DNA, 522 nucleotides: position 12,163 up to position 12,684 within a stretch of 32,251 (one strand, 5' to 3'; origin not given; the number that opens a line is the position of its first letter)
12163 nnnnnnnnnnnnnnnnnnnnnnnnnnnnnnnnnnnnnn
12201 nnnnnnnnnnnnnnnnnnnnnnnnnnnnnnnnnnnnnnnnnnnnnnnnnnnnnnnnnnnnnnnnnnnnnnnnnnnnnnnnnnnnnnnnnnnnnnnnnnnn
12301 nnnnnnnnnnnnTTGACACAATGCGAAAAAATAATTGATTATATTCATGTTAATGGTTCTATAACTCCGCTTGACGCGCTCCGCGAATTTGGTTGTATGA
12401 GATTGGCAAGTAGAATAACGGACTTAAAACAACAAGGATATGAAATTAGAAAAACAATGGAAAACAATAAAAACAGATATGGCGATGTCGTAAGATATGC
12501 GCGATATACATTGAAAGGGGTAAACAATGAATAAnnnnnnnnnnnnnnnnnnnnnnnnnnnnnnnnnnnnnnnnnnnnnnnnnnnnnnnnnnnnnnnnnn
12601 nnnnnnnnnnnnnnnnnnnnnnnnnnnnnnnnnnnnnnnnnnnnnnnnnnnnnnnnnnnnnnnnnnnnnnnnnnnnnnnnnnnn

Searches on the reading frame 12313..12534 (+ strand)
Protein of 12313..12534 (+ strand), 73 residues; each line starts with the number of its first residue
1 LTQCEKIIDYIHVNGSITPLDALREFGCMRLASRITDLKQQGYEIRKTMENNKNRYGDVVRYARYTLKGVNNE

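Call 11: search_protein_families(library=pfam, proteins=[window:12313-12534:+], max_evalue=0.01)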
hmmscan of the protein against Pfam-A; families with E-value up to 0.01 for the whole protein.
window:12313-12534:+ (73 aa): 3 families
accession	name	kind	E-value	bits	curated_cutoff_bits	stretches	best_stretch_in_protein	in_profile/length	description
PF14090.12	HTH_39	-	2.1e-18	66.4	21.3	1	2-67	1-67/70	Winged helix-turn-helix domain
PF10653.15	Phage-A118_gp45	-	0.0012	19.3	27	0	22-44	36-58/62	Protein gp45 of Bacteriophage A118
PF22324.2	HTH_91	-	0.0034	17.5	27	1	18-68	24-68/77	Winged helix domain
